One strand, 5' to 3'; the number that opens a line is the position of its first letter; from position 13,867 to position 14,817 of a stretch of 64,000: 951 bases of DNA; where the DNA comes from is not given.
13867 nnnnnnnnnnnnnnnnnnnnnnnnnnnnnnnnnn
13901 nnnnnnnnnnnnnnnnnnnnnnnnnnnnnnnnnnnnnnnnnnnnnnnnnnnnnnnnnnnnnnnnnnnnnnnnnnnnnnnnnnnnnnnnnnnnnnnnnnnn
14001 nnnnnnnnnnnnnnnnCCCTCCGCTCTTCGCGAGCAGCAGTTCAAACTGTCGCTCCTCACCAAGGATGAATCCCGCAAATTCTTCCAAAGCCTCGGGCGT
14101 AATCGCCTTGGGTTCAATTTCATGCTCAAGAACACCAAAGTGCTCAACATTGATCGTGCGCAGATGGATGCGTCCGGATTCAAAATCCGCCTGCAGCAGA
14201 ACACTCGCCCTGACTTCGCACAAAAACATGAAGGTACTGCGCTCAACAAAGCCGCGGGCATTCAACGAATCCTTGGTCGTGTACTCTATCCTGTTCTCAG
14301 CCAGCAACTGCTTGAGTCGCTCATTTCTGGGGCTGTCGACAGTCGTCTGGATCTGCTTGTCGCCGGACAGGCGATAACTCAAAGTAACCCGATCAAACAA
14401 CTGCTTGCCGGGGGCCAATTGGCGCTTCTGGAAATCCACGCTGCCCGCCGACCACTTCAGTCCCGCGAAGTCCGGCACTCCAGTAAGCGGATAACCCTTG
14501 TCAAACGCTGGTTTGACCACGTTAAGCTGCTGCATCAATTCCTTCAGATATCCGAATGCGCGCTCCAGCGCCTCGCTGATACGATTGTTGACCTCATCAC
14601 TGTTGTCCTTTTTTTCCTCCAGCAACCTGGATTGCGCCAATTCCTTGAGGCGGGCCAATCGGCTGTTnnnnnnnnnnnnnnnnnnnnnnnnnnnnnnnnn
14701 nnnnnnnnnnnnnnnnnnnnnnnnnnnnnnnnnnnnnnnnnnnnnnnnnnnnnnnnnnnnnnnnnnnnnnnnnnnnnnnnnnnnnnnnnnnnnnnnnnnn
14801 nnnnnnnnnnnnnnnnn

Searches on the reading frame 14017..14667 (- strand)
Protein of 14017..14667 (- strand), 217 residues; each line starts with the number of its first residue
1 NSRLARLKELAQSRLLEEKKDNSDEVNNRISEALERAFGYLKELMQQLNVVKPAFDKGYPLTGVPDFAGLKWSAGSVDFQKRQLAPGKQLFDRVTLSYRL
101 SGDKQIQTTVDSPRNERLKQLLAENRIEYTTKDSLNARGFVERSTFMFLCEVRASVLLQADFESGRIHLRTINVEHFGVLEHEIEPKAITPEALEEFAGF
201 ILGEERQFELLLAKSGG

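Call 43: predict_structure(alignment_id=A4)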
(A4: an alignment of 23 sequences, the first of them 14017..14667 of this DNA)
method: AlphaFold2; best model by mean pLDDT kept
length: 217 residues; sequences in the alignment: 23
mean_pLDDT: 91.2   pTM: 0.81
mean pLDDT of the five models: 91.2, 90.5, 89.1, 89.1, 86.3
residues with pLDDT >= 90: 163; 70-90: 45; 50-70: 6; < 50: 3
segments of 3 or more residues with pLDDT < 50: 215-217
pLDDT, mean of each block of 10 residues (from residue 1): 83 75 87 98 97 90 90 97 86 98 95 92 93 96 96 97 94 93 95 95 90 61
secondary structure, 60 per line:
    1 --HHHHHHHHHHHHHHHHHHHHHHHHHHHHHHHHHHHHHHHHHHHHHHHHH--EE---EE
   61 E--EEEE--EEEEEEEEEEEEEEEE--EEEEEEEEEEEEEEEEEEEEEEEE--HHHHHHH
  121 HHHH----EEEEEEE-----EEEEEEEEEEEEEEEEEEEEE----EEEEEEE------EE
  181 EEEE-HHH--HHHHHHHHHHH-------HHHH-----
elements in order: H3-51 E59-61 E64-67 E70-85 E88-111 H114-124 E129-135 E141-161 E166-172 E179-184 H191-201 H209-212

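Call 45: fold_search(model_id=the predicted structure, library=pdb)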
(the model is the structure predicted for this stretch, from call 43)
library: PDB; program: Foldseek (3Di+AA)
matches with E <= 10: 877; with E <= 0.001: 0
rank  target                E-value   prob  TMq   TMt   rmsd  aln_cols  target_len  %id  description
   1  6zwa_B                5.0e-02  0.11  0.09  0.10  18.1       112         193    9  CLIP peptide bound to chicken MHC class II molecule (BL-2) from B19 haplotype (released 2021-08-11)
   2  6e9i_A                6.0e-02  0.07  0.08  0.07  19.3       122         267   13  The crystal structure of bovine ultralong antibody BOV-4 (released 2019-05-01)
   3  6pnq_B                6.0e-02  0.05  0.11  0.14  17.4       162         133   10  Crystal structure of the SS2A splice insert-containing neurexin-1 LNS2 domain in complex with neurexophilin-1 (released 2019-10-09)
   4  5w1n_A                8.1e-02  0.16  0.14  0.14  15.0       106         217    7  Crystal structure of the human astrovirus 2 Oxford serotype capsid protein spike at 1.35-A resolution (released 2017-11-08)
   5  5kou_B                9.6e-02  0.13  0.15  0.14  14.9       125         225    9  Crystal structure of the human astrovirus 2 capsid protein spike domain at 1.87-A resolution (released 2016-11-09)
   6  2v6h                  9.6e-02  0.07  0.09  0.13  16.9        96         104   11  Crystal structure of the C1 domain of cardiac myosin binding protein-C (released 2008-07-22)
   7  5urw_11               9.6e-02  0.04  0.10  0.12  14.7       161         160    8  Structure of the extended type VI secretion system sheath in Myxococcus xanthus (released 2017-05-10)
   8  4koo_B                1.2e-01  0.12  0.17  0.22  19.8       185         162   10  Crystal Structure of WHY1 from Arabidopsis thaliana (released 2013-11-13)
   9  2dav_MODEL_1_A        1.2e-01  0.08  0.10  0.15  16.6       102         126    8  Solution structure of the first ig-like domain of Myosin-binding protein C, slow-type (released 2006-06-14)
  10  5kou_C                1.3e-01  0.14  0.15  0.14  14.1       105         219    7  Crystal structure of the human astrovirus 2 capsid protein spike domain at 1.87-A resolution (released 2016-11-09)
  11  4edq_A                1.3e-01  0.08  0.11  0.06  16.7       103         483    9  MBP-fusion protein of myosin-binding protein c residues 149-269 (released 2013-03-20)
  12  7pur_A                1.3e-01  0.06  0.11  0.09  18.7       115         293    8  mouse Interleukin-12 subunit beta - p80 homodimer in space group P21 crystal form 2 (released 2021-11-10)
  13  5ftu_A                1.3e-01  0.06  0.09  0.15  18.8       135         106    7  Tetrameric complex of Latrophilin 3, Unc5D and FLRT2 (released 2016-05-04)
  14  9oc7_D                1.4e-01  0.14  0.14  0.14  14.2       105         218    7  Crystal structure of FcRn in complex with Human Astrovirus 2 spike (released 2025-11-19)
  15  5kou_D                1.4e-01  0.12  0.15  0.15  15.0       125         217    9  Crystal structure of the human astrovirus 2 capsid protein spike domain at 1.87-A resolution (released 2016-11-09)
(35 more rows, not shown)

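Call 47: search_protein_families(library=pfam, alignment_id=A4, max_evalue=1)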
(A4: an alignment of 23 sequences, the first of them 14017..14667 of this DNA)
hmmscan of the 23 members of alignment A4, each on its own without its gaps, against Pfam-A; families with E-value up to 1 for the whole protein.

A. member 1, window:14017-14667:- (217 aa): 0 families

B. families by the number of members that match (of 23 scanned): 15 families
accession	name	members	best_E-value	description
PF15011.11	CA109-like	2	0.075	Ribosome biogenesis protein C1orf109-like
PF00462.30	Glutaredoxin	2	0.097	Glutaredoxin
PF01434.24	Peptidase_M41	1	0.0029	Peptidase family M41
PF18091.7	E3_UbLigase_RBR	1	0.084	E3 Ubiquitin Ligase RBR C-terminal domain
PF07730.19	HisKA_3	1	0.1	Histidine kinase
PF21132.2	MFD_D3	1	0.11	MFD, D3 domain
PF13339.11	AATF-Che1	1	0.14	Apoptosis antagonizing transcription factor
PF20023.5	WSLR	1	0.14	Wolframin Sel1-like repeat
PF03206.19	NifW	1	0.15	Nitrogen fixation protein NifW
PF09413.15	DUF2007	1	0.16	Putative prokaryotic signal transducing protein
PF13590.11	DUF4136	1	0.17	Domain of unknown function (DUF4136)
PF24212.1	DUF7433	1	0.18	Family of unknown function (DUF7433)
PF15714.11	SpoVT_C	1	0.18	Stage V sporulation protein T C-terminal, transcription factor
PF10198.14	Ada3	1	0.24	Histone acetyltransferases subunit 3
PF17691.6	Croc_4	1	0.27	Contingent replication of cDNA 4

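Call 57: search_protein_representatives(alignment_id=A4)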
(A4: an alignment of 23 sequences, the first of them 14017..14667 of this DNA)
Query: 23 sequences, 217 profile positions. Proteins with E-value up to 0.001 (for the whole library): 788; up to 1e-10: 427; up to 1e-30: 83. The best 150 are listed.
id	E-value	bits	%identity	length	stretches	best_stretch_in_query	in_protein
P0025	3.4e-98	343.8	-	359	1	2-215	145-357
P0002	1.4e-97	341.8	-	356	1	1-216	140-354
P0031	1.2e-92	325.7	-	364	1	2-214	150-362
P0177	8.4e-90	316.4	-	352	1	2-216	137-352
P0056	2.1e-84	298.8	-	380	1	2-216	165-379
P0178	2.4e-80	285.5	-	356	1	2-216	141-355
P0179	4.9e-80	284.4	-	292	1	2-215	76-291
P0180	3.5e-79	281.7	-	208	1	10-216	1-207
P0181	9.5e-79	280.2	-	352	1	2-216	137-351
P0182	2.6e-78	278.8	-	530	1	2-216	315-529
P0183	1.0e-77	276.9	-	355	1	2-216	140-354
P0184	1.3e-72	260.2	-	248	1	2-216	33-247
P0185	2.4e-72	259.3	-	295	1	2-216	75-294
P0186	9.2e-71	254.1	-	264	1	2-214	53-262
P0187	1.0e-70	254.0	-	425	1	9-216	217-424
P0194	2.4e-60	220.1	-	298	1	2-215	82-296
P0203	2.6e-49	184.0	-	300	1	2-215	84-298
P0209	3.3e-44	167.3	-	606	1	2-215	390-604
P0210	5.0e-44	166.7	-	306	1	2-211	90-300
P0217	3.4e-41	157.5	-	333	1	2-210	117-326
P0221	1.1e-39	152.5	-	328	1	2-209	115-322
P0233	6.6e-37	143.5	-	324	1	2-212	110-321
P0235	1.7e-36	142.1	-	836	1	3-208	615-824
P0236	2.1e-36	141.8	-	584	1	5-209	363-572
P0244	1.3e-33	132.7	-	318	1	3-211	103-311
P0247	8.2e-33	130.1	-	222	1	3-210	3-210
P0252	1.3e-31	126.2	-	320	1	3-212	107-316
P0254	4.2e-31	124.5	-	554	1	22-214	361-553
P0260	7.0e-30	120.5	-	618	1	24-209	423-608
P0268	7.1e-29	117.2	-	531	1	16-209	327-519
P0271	1.5e-28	116.1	-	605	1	4-215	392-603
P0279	2.5e-27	112.1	-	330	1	3-215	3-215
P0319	3.0e-23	98.8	-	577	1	2-212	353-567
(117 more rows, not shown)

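Call 58: search_protein_families(library=pfam, proteins=[P0182, P0187, P0209, P0235, P0236, P0254, P0260, P0268, P0271, P0319], max_evalue=0.01)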
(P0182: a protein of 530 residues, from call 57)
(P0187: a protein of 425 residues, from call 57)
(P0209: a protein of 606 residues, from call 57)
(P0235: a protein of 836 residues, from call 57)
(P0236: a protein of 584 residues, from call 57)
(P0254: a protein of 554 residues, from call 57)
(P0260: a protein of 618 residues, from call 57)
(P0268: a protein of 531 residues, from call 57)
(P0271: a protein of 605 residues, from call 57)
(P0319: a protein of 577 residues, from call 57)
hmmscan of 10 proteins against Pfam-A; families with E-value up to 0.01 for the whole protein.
P0182 (530 aa): 1 family
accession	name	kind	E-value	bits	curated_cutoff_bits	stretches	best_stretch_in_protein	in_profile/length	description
PF00072.30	Response_reg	-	6.6e-25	87.9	30.2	1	133-246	1-111/111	Response regulator receiver domain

P0187 (425 aa): 1 family
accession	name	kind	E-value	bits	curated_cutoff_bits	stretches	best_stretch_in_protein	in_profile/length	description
PF07238.19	PilZ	-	1.8e-05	25.4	22.5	1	91-189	2-90/102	PilZ domain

P0209 (606 aa): 5 families
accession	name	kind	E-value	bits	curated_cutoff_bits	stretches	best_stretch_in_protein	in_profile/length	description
PF00069.31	Pkinase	-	4.9e-56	190.5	31.7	1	10-258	1-252/263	Protein kinase domain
PF07714.23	PK_Tyr_Ser-Thr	-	5e-35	121.5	23.1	1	11-258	2-249/258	Protein tyrosine and serine/threonine kinase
PF03109.22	ABC1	-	1.5e-05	24.7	22.9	1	87-160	143-215/244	ABC1 atypical kinase-like domain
PF01636.29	APH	-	0.00069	19.9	23.2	0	120-161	157-199/239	Phosphotransferase enzyme family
PF14531.12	Kinase-like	-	0.003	17.3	25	1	95-157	128-190/289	Kinase-like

P0235 (836 aa): 4 families
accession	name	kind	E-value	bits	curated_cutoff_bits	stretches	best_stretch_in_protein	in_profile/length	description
PF00069.31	Pkinase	-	2.4e-48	165.3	31.7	1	24-272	2-252/263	Protein kinase domain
PF07714.23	PK_Tyr_Ser-Thr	-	6.2e-33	114.6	23.1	1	25-271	3-248/258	Protein tyrosine and serine/threonine kinase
PF17667.7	Pkinase_fungal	-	0.0022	17.2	24.1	1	141-205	305-375/387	Fungal protein kinase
PF06293.20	Kdo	-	0.0023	17.8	21.3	1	98-174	92-173/207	Lipopolysaccharide kinase (Kdo/WaaP) family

P0236 (584 aa): 2 families
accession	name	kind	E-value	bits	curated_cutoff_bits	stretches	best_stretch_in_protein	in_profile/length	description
PF00069.31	Pkinase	-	3e-30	105.9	31.7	1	9-257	1-253/263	Protein kinase domain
PF07714.23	PK_Tyr_Ser-Thr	-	6.5e-15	55.6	23.1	1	11-256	3-249/258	Protein tyrosine and serine/threonine kinase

P0254 (554 aa): 4 families
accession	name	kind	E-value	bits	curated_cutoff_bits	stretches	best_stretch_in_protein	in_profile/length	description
PF00135.34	COesterase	-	7.8e-92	309.3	27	1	47-346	2-320/515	Carboxylesterase family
PF07859.19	Abhydrolase_3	-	8.6e-11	42.4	25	1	143-230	1-83/210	alpha/beta hydrolase fold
PF20434.5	BD-FAE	-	2.3e-10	40.8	26.8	1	136-229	9-100/215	BD-FAE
PF00326.27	Peptidase_S9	-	0.0061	16.5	22.6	1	165-253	10-97/213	Prolyl oligopeptidase family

P0260 (618 aa): 3 families
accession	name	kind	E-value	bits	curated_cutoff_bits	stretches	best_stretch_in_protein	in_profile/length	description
PF00069.31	Pkinase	-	7.8e-43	147.2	31.7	1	5-256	1-253/263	Protein kinase domain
PF07714.23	PK_Tyr_Ser-Thr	-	6.8e-23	81.7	23.1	1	7-257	3-251/258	Protein tyrosine and serine/threonine kinase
PF03109.22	ABC1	-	0.0058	16.2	22.9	0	111-152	172-214/244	ABC1 atypical kinase-like domain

P0268 (531 aa): 0 families

P0271 (605 aa): 2 families
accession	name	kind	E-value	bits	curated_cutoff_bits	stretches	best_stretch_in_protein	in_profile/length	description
PF00069.31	Pkinase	-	1.1e-32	113.9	31.7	1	24-266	13-257/263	Protein kinase domain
PF07714.23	PK_Tyr_Ser-Thr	-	2.2e-22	80.1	23.1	1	33-210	26-204/258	Protein tyrosine and serine/threonine kinase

P0319 (577 aa): 0 families

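Call 59: search_protein_families(library=pfam, proteins=[P0194, P0203, P0210, P0217, P0221, P0233, P0244, P0252, P0247, P0279], max_evalue=0.01)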
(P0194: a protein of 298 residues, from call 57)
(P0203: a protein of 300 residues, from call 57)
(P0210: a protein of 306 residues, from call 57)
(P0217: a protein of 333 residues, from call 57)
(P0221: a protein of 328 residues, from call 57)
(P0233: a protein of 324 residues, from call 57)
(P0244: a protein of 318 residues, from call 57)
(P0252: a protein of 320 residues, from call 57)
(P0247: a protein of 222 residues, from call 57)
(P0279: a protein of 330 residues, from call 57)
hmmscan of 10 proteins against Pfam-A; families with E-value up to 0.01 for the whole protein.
P0194 (298 aa): 0 families

P0203 (300 aa): 0 families

P0210 (306 aa): 0 families

P0217 (333 aa): 0 families

P0221 (328 aa): 0 families

P0233 (324 aa): 0 families

P0244 (318 aa): 0 families

P0252 (320 aa): 0 families

P0247 (222 aa): 0 families

P0279 (330 aa): 0 families

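Call 62: find_encoding_contigs(protein=P0247, flank=6000, max_places=4)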
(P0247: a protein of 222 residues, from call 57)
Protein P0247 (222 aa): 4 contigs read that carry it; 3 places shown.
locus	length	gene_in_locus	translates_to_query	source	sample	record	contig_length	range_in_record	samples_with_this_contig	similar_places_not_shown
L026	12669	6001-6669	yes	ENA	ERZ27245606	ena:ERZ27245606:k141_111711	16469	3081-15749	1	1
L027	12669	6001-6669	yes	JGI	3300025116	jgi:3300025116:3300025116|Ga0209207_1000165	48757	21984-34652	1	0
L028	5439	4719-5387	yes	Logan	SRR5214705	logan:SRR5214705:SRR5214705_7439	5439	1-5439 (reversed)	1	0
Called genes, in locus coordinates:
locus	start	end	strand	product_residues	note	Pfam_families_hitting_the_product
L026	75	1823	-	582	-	PF00005:ABC_tran, PF02463:SMC_N (faint), PF13304:AAA_21 (faint), PF12848:ABC_tran_Xtn, PF00005:ABC_tran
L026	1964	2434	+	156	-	PF00027:cNMP_binding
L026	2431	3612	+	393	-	PF01594:AI-2E_transport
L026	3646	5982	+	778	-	PF13567:DUF4131, PF03772:Competence, PF00753:Lactamase_B (weak)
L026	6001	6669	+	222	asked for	-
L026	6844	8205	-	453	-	-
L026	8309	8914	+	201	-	PF01618:MotA_ExbB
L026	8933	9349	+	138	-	PF02472:ExbD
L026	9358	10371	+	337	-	PF02606:LpxK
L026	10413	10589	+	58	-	PF03966:Trm112p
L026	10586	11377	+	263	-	PF02348:CTP_transf_3, PF12804:NTP_transf_3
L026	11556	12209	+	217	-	PF00406:ADK, PF13207:AAA_17, PF05191:ADK_lid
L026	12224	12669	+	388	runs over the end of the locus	?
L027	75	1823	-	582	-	PF00005:ABC_tran, PF02463:SMC_N (faint), PF13304:AAA_21 (faint), PF12848:ABC_tran_Xtn, PF00005:ABC_tran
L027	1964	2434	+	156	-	PF00027:cNMP_binding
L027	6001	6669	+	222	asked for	-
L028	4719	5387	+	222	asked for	-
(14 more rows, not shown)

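Call 67: find_related_loci(query=A4, collection=metagenome_contigs, flank=5000)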
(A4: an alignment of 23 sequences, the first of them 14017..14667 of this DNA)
Query A4 (217 aa) in metagenome_contigs; peptide patterns used: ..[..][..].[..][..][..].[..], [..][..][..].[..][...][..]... (x = any residue, [..] = any of these).
412 stretches matched a pattern; 59 encode a relative of the query (tblastn E <= 1e-3); 59 distinct loci.
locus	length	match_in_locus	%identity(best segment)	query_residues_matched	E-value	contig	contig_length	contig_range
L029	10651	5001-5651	96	1-217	1e-140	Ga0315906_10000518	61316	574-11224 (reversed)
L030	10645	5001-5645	84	1-215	3e-123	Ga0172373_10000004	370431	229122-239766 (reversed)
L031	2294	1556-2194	55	1-212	3e-85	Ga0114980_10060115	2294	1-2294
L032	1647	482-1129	56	1-216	1e-80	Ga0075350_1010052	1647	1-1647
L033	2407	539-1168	56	3-212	1e-77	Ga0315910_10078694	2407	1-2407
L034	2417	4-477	67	58-215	4e-73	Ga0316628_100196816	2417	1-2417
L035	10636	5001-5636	53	1-214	1e-71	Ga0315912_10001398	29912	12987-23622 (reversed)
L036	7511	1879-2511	54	2-212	4e-71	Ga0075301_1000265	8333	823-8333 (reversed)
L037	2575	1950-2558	55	3-204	1e-71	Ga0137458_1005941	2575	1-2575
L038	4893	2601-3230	50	3-214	3e-69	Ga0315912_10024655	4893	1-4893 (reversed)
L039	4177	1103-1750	50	2-216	8e-69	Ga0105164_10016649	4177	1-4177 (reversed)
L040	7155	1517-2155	50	1-212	3e-68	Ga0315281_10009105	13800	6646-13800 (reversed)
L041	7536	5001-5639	49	1-212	9e-67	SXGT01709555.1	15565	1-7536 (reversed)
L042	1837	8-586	52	24-216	2e-67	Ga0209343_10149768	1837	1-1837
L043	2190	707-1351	47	3-216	6e-66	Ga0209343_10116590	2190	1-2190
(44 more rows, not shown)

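Call 70: find_encoding_contigs(protein=P0209, flank=6000, max_places=3)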
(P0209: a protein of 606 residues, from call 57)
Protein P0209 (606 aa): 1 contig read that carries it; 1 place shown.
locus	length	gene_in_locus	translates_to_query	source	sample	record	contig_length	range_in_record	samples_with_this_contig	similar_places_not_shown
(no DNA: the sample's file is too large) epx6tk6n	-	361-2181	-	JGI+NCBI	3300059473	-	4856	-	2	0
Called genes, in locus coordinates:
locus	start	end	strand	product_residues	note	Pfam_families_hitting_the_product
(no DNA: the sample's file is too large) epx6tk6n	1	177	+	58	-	?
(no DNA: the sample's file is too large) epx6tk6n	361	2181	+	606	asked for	PF00069:Pkinase, PF03109:ABC1 (faint), PF07714:PK_Tyr_Ser-Thr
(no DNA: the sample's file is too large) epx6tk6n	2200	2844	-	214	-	PF00027:cNMP_binding, PF13545:HTH_Crp_2, PF15977:HTH_46 (weak)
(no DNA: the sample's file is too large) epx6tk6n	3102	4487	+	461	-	-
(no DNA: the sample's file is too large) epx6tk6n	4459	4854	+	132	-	?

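Call 71: find_encoding_contigs(protein=P0194, flank=6000, max_places=3)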
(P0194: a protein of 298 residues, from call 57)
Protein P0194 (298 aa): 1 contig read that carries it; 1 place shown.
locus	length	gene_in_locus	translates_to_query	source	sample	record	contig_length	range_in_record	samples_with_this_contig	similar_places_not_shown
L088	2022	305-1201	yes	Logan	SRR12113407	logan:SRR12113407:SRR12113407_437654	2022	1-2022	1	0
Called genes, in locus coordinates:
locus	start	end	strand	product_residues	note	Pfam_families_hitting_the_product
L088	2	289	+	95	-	?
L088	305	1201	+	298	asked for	-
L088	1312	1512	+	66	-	-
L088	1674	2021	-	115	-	?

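Call 72: find_encoding_contigs(protein=P0182, flank=6000, max_places=3)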
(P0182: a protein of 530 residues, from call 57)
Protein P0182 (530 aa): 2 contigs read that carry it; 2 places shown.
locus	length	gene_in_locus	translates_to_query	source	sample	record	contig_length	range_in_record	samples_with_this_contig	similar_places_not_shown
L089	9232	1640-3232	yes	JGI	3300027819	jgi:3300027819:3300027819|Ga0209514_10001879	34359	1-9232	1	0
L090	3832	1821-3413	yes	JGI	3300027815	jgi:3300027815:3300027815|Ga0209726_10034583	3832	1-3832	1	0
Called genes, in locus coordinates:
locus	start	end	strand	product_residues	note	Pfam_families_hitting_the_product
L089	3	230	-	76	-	?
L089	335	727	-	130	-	PF01986:DUF123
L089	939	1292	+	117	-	-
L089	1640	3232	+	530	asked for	PF00072:Response_reg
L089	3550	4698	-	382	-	PF07690:MFS_1, PF06779:MFS_4 (weak), PF07690:MFS_1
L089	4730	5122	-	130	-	-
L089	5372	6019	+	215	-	PF01022:HTH_5 (weak), PF12802:MarR_2 (faint), PF12840:HTH_20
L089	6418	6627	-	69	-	-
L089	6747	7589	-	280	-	PF04909:Amidohydro_2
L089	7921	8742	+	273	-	PF07920:DUF1684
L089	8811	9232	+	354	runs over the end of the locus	PF03747:ADP_ribosyl_GH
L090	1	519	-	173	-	?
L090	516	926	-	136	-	PF01986:DUF123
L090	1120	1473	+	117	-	-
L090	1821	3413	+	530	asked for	PF00072:Response_reg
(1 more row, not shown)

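Call 76: find_homologous_proteins(query=A5, max_evalue=0.00001)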
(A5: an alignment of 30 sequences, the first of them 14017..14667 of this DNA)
Query A5 (30 sequences) (217 aa, profile of the alignment): 93 proteins with E <= 0.00001 among 8000 candidates.
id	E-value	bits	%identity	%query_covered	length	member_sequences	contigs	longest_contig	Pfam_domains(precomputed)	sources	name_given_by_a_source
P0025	3.6e-69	251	54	97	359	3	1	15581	PF07238.20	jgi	-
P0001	3.5e-67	244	100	100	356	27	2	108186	PF07238.20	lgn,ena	-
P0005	3.4e-66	241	70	99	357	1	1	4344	PF07238.20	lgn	-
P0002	1.5e-65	239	85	99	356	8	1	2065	PF07238.20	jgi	-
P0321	4.0e-65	237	23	69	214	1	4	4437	-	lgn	-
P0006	4.2e-65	237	68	98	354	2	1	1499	PF07238.20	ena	-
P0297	8.7e-65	236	23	82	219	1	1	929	-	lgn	-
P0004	9.5e-65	236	71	100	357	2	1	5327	PF07238.20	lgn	-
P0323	1.7e-64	235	33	83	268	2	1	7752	-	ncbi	-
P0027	1.8e-64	235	55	99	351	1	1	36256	PF07238.20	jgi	jgi:hypothetical protein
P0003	3.8e-64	234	85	100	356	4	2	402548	PF07238.20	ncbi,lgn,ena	-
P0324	6.6e-64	233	33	83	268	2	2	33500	-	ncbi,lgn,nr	ncbi:MAG: hypothetical protein HY255_02100 [Betaproteobacteria bacterium]|nr:hypothetical protein [B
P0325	8.0e-64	233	32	83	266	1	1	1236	-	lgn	-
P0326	1.6e-63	232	32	84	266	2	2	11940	-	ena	-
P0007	3.6e-63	231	65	98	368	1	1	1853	PF07238.20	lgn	-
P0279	6.6e-53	197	27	86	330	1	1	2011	-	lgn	-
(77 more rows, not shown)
